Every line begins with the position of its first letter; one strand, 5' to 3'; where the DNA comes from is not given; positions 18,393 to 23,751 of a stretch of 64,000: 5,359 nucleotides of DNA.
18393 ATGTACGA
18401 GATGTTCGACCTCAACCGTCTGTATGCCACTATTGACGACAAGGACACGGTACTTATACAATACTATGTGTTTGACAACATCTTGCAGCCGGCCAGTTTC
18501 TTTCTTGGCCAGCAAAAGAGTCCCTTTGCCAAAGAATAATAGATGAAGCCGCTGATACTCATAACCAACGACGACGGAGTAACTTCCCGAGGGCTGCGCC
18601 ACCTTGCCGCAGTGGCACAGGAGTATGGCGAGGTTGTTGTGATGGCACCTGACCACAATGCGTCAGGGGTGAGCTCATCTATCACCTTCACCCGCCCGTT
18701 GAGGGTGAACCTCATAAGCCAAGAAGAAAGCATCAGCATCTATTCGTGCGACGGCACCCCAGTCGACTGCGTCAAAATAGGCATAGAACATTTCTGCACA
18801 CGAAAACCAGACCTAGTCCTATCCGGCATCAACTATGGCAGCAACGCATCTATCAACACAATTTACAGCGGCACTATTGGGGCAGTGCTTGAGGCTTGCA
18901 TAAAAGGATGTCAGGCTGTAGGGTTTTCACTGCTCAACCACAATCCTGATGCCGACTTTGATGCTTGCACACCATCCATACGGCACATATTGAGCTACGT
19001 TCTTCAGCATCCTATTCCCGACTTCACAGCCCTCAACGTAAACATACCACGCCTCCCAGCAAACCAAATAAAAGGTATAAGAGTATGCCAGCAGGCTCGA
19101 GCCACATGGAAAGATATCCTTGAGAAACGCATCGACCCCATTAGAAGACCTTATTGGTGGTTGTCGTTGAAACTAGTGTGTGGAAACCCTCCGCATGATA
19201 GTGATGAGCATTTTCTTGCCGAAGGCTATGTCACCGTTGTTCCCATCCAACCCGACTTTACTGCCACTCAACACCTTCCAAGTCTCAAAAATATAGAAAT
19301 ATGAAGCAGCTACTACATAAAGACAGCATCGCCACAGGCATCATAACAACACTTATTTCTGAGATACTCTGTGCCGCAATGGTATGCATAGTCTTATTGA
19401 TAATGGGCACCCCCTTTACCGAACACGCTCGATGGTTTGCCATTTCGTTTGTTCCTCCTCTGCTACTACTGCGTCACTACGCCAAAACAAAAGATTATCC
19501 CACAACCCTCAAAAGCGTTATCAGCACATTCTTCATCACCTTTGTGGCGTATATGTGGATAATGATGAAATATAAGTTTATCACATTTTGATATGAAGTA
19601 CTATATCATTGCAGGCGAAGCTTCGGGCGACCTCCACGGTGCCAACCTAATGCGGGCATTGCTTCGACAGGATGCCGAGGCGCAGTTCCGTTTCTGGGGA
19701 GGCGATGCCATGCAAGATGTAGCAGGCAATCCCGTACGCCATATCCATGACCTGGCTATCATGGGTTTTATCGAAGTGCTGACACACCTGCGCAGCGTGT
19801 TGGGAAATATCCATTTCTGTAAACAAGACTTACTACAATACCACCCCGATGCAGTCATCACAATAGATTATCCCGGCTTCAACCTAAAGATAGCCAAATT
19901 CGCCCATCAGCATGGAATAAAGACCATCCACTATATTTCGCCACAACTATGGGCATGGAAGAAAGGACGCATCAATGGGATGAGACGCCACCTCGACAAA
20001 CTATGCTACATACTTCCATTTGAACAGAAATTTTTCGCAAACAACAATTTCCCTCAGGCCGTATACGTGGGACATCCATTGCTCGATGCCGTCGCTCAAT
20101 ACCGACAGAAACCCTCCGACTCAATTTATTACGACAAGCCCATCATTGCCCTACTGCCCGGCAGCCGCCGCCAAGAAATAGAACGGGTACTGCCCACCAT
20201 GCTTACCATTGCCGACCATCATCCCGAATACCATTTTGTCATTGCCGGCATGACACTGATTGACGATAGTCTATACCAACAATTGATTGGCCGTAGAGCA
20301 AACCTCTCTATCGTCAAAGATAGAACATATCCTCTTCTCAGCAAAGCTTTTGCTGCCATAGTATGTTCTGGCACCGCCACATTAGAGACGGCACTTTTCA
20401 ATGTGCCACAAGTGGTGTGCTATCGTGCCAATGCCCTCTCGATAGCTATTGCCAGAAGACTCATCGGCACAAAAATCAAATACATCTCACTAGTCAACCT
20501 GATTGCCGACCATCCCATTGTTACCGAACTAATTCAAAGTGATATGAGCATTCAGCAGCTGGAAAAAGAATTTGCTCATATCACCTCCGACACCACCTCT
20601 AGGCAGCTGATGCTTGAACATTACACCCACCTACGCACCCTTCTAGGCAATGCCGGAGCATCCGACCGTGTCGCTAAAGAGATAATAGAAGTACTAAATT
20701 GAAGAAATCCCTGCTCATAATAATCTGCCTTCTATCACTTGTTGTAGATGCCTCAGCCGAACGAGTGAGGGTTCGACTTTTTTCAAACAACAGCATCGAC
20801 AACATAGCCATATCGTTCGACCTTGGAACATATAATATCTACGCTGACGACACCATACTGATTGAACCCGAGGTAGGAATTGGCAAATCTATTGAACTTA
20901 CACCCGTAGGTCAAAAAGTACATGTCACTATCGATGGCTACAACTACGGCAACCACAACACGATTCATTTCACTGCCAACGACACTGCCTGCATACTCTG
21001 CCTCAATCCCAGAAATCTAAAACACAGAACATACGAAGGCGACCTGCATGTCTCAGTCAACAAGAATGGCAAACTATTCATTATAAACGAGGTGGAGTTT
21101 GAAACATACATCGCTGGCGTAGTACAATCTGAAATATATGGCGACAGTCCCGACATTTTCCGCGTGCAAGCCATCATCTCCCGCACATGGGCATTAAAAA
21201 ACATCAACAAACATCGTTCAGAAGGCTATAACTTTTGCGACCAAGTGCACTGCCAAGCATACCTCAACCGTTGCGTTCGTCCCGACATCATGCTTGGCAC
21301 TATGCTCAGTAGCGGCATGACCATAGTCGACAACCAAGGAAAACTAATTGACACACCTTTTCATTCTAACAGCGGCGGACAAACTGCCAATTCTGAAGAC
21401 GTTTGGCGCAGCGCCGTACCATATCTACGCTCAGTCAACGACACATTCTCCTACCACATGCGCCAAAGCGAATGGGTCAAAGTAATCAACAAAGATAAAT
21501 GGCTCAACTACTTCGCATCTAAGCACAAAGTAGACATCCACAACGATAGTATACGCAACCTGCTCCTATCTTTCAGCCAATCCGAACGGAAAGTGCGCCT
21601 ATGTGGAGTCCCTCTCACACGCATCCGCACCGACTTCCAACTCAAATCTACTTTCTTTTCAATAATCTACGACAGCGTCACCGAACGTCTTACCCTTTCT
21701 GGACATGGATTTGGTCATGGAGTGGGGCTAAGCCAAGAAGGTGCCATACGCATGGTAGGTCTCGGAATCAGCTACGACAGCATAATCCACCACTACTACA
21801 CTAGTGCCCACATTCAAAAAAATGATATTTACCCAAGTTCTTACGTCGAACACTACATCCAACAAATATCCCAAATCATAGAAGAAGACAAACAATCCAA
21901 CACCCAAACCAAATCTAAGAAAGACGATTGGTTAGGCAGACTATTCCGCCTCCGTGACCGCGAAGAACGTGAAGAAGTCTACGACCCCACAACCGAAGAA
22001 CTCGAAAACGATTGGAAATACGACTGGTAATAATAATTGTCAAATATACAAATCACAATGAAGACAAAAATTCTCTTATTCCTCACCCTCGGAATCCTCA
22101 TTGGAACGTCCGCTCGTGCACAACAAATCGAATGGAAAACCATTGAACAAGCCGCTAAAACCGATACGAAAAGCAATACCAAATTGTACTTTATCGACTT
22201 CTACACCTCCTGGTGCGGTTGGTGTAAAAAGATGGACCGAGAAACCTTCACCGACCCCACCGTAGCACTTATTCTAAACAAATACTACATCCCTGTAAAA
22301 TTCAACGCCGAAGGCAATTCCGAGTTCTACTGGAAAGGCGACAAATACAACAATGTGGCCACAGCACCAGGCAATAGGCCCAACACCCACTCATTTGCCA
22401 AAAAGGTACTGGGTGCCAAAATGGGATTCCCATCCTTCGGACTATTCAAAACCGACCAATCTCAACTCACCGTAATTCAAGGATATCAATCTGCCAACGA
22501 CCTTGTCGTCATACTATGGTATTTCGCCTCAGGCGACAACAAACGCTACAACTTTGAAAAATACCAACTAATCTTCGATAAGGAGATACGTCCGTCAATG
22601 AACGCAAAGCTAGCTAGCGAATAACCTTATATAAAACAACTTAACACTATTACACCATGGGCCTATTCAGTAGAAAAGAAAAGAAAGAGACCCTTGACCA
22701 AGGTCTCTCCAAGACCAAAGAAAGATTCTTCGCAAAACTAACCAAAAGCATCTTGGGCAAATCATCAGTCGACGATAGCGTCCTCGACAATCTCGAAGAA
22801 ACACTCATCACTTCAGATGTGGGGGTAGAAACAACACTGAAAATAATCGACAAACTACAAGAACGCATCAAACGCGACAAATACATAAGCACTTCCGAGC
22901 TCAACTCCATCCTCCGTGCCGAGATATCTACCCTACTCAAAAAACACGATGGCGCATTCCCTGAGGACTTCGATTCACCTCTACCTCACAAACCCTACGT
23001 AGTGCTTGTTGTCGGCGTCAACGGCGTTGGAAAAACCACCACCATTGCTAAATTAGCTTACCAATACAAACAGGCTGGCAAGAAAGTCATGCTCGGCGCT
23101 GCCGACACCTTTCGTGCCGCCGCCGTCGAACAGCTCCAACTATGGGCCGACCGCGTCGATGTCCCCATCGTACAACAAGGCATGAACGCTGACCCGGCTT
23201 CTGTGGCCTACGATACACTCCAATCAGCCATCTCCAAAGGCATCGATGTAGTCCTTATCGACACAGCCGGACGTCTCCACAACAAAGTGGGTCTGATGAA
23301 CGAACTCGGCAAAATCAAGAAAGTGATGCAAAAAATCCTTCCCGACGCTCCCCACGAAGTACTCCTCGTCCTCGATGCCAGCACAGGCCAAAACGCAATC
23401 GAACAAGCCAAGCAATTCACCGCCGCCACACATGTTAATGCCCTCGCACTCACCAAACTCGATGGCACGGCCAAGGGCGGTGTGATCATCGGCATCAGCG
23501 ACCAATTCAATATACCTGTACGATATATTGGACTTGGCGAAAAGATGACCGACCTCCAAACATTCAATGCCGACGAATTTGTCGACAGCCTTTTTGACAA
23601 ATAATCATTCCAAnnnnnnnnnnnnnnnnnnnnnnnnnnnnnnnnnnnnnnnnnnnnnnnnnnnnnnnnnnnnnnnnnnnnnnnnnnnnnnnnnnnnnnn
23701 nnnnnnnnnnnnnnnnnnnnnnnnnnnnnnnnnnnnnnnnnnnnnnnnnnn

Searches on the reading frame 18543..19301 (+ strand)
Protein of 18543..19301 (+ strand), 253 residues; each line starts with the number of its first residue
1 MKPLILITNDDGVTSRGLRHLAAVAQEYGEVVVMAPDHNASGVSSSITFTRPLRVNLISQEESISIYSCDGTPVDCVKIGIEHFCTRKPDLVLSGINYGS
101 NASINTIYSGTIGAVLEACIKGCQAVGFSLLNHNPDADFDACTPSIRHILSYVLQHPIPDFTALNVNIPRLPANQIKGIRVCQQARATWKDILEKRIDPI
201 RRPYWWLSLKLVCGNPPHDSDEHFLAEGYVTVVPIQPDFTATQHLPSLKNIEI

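Call 10: search_protein_families(library=pfam, proteins=[window:18543-19301:+], max_evalue=0.001)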
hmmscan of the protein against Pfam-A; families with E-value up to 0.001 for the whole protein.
window:18543-19301:+ (253 aa): 1 family
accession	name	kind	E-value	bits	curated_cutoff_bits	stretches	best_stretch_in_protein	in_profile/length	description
PF01975.23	SurE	-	3.9e-61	206.6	22.1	1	5-190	1-188/189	Survival protein SurE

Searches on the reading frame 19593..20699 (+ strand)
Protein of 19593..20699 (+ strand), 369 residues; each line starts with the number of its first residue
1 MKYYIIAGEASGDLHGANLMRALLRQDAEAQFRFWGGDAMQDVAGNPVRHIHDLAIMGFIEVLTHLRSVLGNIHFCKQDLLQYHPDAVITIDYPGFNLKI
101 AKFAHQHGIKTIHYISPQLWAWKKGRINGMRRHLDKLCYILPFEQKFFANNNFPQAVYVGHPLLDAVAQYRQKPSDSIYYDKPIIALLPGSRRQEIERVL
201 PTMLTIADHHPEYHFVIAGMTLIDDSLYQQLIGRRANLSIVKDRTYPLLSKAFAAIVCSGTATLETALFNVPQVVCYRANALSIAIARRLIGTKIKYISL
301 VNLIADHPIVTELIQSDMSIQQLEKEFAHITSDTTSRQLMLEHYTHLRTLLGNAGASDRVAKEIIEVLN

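Call 10: search_protein_families(library=pfam, proteins=[window:19593-20699:+], max_evalue=0.001)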
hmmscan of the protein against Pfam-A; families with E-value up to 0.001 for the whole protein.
window:19593-20699:+ (369 aa): 1 family
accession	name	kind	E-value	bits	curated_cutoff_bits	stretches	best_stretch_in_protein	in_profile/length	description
PF02684.21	LpxB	-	3.1e-82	276.8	22.6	1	4-337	2-345/374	Lipid-A-disaccharide synthetase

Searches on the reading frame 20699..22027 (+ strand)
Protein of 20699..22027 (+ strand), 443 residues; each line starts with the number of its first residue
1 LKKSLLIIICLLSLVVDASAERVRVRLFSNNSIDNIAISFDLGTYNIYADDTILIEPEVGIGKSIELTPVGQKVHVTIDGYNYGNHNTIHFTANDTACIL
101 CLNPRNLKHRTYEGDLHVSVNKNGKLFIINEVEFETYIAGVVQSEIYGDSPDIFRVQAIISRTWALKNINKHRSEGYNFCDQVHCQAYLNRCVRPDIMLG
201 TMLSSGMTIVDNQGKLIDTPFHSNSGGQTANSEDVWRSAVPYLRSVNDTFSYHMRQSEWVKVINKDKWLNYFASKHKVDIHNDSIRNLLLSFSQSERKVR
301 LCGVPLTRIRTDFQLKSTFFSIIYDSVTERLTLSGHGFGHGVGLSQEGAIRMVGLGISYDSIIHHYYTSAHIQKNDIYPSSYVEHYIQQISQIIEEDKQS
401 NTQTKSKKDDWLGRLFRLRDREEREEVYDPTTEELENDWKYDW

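Call 10: search_protein_families(library=pfam, proteins=[window:20699-22027:+], max_evalue=0.001)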
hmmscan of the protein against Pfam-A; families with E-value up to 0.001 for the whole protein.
window:20699-22027:+ (443 aa): 1 family
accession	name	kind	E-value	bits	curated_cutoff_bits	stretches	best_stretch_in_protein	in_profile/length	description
PF08486.15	SpoIID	-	2.2e-14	54.3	23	1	123-190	2-69/97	Stage II sporulation protein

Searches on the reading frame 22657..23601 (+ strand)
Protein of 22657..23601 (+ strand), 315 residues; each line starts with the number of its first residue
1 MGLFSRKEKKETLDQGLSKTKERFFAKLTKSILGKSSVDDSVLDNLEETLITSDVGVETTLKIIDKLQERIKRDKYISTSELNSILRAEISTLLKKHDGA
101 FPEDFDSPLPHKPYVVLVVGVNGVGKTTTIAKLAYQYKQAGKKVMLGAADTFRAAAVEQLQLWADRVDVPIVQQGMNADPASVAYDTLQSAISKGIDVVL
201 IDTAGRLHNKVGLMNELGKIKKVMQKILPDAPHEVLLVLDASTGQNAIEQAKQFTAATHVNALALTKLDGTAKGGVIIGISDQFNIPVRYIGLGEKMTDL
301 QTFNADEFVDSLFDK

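Call 10: search_protein_families(library=pfam, proteins=[window:22657-23601:+], max_evalue=0.001)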
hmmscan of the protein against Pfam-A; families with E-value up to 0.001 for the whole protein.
window:22657-23601:+ (315 aa): 10 families
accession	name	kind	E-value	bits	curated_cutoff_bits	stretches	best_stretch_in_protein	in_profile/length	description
PF00448.28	SRP54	-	2.2e-76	256.3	22.7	1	114-313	2-195/196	SRP54-type protein, GTPase domain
PF02881.24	SRP54_N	-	1.3e-14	54.5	22.4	1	26-89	6-74/75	SRP54-type protein, helical bundle domain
PF13604.12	AAA_30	-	1.4e-06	28.7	27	1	115-209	20-102/191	AAA domain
PF06414.18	Zeta_toxin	-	1.2e-05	25.3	22.3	1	110-204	13-103/199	Zeta toxin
PF13191.12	AAA_16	-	2.3e-05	25.4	32.6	1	111-240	22-139/167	AAA ATPase domain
PF13401.12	AAA_22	-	7.5e-05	23.5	27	1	114-220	6-107/130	AAA domain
PF13479.12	AAA_24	-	0.00016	22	27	1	113-211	2-80/195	AAA domain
PF01656.29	CbiA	-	0.00026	21.4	25.4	1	123-229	9-101/125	CobQ/CobB/MinD/ParA nucleotide binding domain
PF20720.3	nSTAND3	-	0.00031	20.9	27.2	0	115-144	19-48/155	Novel STAND NTPase 3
PF13671.12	AAA_33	-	0.00094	19.9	27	0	115-203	1-78/143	AAA domain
